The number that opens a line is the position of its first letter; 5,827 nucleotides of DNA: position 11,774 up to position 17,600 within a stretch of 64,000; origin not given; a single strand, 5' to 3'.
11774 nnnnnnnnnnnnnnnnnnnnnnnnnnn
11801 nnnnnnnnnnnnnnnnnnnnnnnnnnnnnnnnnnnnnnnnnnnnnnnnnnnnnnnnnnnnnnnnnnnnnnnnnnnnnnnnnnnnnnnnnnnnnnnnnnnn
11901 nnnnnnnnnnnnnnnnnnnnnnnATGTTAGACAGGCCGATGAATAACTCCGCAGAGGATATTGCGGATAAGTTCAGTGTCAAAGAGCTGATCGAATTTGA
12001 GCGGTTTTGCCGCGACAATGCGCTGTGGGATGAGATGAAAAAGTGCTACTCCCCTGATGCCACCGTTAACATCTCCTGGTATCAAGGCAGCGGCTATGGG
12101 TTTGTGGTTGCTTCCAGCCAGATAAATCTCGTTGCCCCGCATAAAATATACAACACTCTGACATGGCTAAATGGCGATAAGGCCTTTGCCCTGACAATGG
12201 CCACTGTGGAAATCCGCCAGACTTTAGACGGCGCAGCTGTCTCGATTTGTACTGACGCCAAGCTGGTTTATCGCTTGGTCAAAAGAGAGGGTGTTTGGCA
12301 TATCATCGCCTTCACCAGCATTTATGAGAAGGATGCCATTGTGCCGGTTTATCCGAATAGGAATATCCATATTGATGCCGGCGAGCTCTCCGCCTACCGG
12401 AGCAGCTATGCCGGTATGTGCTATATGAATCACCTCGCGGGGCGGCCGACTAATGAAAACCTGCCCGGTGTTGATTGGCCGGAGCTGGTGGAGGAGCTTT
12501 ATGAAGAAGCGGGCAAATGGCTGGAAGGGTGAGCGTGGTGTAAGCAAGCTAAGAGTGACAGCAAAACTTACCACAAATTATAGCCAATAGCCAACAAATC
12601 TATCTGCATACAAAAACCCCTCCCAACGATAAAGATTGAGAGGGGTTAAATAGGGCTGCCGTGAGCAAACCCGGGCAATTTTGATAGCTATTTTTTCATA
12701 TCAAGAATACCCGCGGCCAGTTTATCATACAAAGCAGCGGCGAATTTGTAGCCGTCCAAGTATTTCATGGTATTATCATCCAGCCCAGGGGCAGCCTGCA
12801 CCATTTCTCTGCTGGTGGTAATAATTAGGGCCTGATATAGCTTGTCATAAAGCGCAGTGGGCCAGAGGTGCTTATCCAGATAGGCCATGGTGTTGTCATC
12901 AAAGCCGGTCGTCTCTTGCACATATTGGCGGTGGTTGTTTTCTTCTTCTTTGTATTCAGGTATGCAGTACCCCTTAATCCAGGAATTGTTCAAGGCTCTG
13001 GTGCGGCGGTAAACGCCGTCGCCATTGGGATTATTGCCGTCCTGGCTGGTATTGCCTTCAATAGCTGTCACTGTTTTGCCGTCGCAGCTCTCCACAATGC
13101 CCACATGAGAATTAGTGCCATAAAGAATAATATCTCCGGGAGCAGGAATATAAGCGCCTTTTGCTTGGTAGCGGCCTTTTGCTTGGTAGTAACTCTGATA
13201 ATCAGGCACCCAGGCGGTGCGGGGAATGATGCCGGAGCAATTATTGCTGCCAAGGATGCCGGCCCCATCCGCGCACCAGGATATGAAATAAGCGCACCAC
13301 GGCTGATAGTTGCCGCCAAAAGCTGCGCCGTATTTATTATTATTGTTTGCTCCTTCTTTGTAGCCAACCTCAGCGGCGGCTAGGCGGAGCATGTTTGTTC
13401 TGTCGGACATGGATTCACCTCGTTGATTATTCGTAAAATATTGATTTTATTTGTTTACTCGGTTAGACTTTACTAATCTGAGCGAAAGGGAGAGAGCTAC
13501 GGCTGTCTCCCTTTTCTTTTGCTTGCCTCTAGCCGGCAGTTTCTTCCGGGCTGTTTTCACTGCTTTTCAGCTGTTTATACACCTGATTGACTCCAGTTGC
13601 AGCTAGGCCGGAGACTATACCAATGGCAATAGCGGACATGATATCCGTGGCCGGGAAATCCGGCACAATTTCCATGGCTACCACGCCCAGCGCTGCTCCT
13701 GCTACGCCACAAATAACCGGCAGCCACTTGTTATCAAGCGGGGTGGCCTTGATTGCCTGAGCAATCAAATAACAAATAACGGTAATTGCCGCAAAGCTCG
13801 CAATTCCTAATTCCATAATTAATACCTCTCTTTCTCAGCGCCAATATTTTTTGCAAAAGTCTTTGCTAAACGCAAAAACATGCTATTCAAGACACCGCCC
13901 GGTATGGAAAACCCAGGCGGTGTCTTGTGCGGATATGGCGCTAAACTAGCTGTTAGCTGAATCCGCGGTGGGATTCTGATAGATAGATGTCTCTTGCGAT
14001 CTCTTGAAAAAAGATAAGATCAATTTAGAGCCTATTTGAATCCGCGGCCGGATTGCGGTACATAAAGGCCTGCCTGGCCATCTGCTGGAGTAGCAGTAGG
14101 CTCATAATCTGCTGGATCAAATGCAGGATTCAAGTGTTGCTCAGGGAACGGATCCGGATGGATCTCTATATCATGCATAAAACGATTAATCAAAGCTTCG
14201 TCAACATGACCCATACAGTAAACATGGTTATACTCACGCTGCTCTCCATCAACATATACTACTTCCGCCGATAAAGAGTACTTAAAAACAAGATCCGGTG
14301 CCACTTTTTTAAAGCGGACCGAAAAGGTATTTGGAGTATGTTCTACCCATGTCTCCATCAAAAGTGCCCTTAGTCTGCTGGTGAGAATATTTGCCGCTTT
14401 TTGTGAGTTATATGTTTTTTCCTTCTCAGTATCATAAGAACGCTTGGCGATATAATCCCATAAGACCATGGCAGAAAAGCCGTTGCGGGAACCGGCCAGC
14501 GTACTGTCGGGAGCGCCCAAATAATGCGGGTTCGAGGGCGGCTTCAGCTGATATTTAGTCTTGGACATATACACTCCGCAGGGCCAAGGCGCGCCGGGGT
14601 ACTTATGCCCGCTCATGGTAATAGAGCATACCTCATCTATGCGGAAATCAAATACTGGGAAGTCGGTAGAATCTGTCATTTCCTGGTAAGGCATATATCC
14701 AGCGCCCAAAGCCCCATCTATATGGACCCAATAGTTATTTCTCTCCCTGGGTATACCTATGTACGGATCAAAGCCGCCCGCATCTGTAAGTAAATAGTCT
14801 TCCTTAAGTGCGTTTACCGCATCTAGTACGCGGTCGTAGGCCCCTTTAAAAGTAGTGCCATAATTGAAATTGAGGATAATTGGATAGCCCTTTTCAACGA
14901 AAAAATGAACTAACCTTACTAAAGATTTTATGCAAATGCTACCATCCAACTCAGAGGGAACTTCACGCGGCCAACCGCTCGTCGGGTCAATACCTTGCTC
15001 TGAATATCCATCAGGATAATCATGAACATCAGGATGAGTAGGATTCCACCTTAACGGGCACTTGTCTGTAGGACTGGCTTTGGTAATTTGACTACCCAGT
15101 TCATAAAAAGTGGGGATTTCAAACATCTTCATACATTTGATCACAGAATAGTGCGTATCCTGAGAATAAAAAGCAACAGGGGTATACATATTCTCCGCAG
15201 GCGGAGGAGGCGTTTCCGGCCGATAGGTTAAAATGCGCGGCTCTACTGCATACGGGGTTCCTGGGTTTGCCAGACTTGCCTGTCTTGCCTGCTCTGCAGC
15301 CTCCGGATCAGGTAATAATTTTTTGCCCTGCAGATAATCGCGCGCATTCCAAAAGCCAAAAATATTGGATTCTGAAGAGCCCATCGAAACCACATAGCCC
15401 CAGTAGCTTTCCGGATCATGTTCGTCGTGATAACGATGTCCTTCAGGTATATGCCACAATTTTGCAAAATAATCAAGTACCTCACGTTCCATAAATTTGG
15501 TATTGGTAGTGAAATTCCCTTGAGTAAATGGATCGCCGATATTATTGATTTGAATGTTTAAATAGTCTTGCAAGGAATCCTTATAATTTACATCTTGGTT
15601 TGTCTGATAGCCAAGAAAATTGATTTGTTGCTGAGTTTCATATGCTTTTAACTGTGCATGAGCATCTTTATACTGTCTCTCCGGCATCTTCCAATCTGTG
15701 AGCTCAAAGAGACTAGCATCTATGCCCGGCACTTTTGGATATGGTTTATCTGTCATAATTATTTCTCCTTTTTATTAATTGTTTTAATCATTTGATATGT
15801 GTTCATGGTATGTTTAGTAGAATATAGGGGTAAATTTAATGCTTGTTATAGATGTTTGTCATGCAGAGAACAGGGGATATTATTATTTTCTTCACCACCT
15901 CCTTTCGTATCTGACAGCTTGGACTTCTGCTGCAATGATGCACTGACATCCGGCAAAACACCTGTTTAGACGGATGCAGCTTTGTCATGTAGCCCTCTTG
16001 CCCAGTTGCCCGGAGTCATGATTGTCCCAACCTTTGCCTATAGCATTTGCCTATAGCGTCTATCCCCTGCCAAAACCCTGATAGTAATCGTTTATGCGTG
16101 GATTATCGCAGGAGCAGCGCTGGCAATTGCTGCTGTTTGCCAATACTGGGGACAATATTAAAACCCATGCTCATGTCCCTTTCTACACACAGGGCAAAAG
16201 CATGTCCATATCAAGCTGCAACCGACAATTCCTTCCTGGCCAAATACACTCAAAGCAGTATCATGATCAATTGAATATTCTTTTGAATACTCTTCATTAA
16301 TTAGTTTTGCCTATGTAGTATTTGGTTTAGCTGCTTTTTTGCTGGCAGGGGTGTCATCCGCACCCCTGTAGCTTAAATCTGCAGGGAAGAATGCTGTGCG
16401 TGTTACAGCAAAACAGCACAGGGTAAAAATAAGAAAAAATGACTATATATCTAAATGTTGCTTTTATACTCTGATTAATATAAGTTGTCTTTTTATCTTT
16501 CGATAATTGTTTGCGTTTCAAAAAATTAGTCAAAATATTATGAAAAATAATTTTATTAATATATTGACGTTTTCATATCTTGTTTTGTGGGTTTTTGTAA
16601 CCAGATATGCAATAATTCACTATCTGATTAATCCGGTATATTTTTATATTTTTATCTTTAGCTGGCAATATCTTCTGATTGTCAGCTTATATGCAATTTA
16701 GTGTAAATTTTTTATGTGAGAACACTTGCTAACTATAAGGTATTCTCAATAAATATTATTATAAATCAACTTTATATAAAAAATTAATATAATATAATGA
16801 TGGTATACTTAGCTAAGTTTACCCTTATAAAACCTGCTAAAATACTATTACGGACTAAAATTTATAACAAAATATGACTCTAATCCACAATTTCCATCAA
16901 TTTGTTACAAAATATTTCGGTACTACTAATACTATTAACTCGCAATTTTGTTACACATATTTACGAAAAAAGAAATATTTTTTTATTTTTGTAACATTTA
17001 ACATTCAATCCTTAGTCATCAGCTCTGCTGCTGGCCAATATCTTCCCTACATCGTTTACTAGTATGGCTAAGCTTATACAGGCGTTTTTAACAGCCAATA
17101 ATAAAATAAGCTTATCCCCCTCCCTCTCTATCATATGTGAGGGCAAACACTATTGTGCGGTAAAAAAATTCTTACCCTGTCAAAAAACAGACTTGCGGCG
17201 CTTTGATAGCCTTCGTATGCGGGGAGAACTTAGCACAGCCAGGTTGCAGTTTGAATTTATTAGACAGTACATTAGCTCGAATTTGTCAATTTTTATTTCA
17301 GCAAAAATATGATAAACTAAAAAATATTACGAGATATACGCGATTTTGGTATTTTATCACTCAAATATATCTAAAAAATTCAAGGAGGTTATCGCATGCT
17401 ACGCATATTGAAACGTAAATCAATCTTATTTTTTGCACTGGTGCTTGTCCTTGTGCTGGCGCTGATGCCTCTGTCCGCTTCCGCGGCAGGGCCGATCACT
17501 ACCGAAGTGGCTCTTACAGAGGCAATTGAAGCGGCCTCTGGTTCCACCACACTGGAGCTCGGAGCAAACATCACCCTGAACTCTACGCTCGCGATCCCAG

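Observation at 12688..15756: Orphan holin plus signal-less CHAP endolysin cassette directly downstream of a cytoplasmic histidine-decarboxylase-like PLP enzyme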

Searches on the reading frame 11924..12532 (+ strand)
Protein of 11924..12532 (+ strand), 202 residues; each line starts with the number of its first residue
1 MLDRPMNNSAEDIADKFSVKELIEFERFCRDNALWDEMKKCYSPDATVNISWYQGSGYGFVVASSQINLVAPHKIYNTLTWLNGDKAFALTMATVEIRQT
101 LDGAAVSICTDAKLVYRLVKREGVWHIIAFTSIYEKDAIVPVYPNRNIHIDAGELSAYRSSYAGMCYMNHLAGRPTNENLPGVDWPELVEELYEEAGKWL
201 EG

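Call 3: search_protein_families(library=pfam, proteins=[window:11924-12532:+], max_evalue=0.01)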
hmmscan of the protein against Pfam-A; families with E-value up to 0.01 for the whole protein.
window:11924-12532:+ (202 aa): 1 family
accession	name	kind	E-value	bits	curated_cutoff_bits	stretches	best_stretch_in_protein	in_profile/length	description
PF13577.12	SnoaL_4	-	8.9e-05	22.9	24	1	28-128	18-123/126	SnoaL-like domain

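Call 50: find_homologous_proteins(query=window:11924-12532:+, max_evalue=1e-10)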
Query window:11924-12532:+ (202 aa): 193 proteins with E <= 1e-10 among 301 candidates; the best 120 are listed.
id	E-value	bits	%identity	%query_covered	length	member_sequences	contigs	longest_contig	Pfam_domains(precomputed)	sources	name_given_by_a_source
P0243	2.7e-135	467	100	100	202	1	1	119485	-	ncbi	-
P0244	4.0e-104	365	78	100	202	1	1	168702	PF13577.13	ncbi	-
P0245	5.8e-103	361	77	100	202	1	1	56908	PF13577.13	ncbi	-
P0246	9.7e-101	354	77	100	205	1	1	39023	PF13577.13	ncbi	-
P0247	3.3e-89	316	68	100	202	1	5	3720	-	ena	-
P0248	1.7e-88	314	68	100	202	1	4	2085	-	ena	-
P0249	1.2e-79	285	60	99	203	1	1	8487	-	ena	-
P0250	4.6e-76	273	61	100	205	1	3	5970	-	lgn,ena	-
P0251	5.5e-75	270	60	99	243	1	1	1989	-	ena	-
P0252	2.7e-74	267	58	99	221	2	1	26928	PF13577.13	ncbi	-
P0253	9.5e-74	266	55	99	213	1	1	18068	PF13577.13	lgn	-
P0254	3.1e-73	264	58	100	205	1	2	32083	PF13577.13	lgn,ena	-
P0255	1.2e-72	262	56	99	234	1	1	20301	PF13577.13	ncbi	-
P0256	3.3e-72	261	56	99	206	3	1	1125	-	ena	-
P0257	6.7e-72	260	57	99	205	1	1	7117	-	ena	-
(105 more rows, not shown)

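Call 51: find_encoding_contigs(protein=P0244, flank=10000, max_places=2)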
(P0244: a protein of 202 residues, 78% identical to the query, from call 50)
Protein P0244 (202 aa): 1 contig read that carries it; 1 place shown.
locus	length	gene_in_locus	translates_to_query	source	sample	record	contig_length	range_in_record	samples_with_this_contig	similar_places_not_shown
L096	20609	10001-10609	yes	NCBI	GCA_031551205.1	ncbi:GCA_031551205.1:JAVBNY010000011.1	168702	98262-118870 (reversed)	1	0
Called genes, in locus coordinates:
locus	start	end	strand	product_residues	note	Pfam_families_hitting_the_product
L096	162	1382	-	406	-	PF00480:ROK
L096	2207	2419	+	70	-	-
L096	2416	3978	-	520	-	PF00239:Resolvase, PF07508:Recombinase, PF13408:Zn_ribbon_recom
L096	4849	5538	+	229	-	PF00027:cNMP_binding, PF13545:HTH_Crp_2, PF00325:Crp (weak)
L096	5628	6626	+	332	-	PF04909:Amidohydro_2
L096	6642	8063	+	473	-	PF01943:Polysacc_synt (faint), PF01554:MatE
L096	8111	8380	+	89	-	PF10078:DUF2316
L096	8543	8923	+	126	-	PF02518:HATPase_c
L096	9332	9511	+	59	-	-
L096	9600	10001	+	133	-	PF01243:PNPOx_N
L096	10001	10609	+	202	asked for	PF13577:SnoaL_4 (weak)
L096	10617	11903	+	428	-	PF12641:Flavodoxin_3 (faint), PF12682:Flavodoxin_4, PF12724:Flavodoxin_5 (faint), PF00753:Lactamase_B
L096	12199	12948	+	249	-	-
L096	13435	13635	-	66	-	PF00395:SLH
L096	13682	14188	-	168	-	PF00395:SLH (weak)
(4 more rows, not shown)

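Call 52: find_encoding_contigs(protein=P0245, flank=10000, max_places=2)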
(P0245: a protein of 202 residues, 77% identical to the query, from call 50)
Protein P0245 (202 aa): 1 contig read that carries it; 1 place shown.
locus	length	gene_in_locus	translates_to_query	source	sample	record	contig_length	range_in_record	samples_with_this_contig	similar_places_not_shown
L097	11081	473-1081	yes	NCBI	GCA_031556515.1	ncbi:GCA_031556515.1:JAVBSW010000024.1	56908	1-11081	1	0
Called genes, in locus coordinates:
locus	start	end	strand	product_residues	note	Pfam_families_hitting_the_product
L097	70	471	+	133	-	PF01243:PNPOx_N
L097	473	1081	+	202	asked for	PF13577:SnoaL_4 (weak)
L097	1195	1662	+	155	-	PF19789:DUF6273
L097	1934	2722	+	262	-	PF04205:FMN_bind (faint)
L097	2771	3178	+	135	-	-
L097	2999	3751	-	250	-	PF02633:Creatininase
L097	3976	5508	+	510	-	PF00496:SBP_bac_5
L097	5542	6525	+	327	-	PF19300:BPD_transp_1_N, PF00528:BPD_transp_1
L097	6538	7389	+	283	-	PF12911:OppC_N (weak), PF00528:BPD_transp_1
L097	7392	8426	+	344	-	PF00005:ABC_tran, PF13304:AAA_21 (weak), PF08352:oligo_HPY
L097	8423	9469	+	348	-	PF02463:SMC_N (weak), PF00005:ABC_tran, PF08352:oligo_HPY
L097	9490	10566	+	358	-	PF05343:Peptidase_M42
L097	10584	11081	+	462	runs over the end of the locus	PF02127:Peptidase_M18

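Call 55: find_encoding_contigs(protein=P0246, flank=10000, max_places=2)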
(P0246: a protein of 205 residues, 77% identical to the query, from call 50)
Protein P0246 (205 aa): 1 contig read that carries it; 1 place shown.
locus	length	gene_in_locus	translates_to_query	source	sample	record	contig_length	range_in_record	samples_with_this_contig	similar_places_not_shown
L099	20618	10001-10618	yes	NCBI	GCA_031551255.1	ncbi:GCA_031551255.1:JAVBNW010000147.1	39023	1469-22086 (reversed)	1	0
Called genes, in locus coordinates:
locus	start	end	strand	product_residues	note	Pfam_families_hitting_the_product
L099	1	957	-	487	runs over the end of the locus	PF01676:Metalloenzyme, PF10143:PhosphMutase, PF09860:DUF2087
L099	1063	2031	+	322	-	PF01966:HD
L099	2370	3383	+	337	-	-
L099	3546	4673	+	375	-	PF00226:DnaJ, PF00990:GGDEF (weak)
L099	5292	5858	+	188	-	PF01066:CDP-OH_P_transf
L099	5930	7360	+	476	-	PF00754:F5_F8_type_C (faint)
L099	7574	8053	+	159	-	PF01668:SmpB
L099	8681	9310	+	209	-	PF00440:TetR_N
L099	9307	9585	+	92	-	PF10078:DUF2316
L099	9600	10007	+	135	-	PF01243:PNPOx_N (weak)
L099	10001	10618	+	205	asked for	PF13577:SnoaL_4 (weak)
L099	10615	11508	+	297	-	PF00106:adh_short, PF08659:KR, PF13561:adh_short_C2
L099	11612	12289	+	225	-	PF00072:Response_reg, PF00486:Trans_reg_C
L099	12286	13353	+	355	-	PF00672:HAMP (weak), PF00512:HisKA, PF02518:HATPase_c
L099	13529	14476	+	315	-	PF00005:ABC_tran, PF13304:AAA_21 (weak)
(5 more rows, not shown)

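Call 68: search_protein_families(library=padloc, proteins=[window:11924-12532:+], max_evalue=0.01)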
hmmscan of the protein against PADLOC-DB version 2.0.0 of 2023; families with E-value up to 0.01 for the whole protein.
window:11924-12532:+ (202 aa): 0 families

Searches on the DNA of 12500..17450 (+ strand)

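Call 37: search_rna_families(source=window, start=12500, end=17450, threshold=evalue, max_evalue=1)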
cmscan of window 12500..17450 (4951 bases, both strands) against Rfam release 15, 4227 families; matches with E-value up to 1: 1.
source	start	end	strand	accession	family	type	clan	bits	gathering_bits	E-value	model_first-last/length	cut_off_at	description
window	16791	16884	+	RF00479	snosnR71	Gene; snRNA; snoRNA; CD-box;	CL00051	26.9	60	0.4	1-97/97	no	Small nucleolar RNA snR71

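Call 57: search_dna_similar(query=window:12533-17395:+, collection=phages, mode=distant, max_rows=10)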
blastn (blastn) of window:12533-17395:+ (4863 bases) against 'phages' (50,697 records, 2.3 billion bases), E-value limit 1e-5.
Records with a match: 2; places in all: 2; records where one place covers at least 80% of the query: 0.
Best place of each record, by identity: 60-80% 2.
By first word of the organism name: Dulem 1; Flavonifractor 1.
By host as written in the record: Varecia variegata 1; Flavonifractor plautii 1.
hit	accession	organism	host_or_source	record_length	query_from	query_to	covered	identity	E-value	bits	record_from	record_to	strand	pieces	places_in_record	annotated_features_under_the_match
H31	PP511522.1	Dulem virus 35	Varecia variegata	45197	1032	1285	5%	71.5%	6e-25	123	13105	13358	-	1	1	holin protein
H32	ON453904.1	Flavonifractor phage Chenonceau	Flavonifractor plautii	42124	1034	1228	4%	72.4%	5e-19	104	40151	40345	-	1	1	holin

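Call 58: search_dna_similar(query=window:12533-17395:+, collection=plasmids, mode=distant, max_rows=10)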
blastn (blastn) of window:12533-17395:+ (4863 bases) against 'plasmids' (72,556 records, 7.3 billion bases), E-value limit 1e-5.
No match.
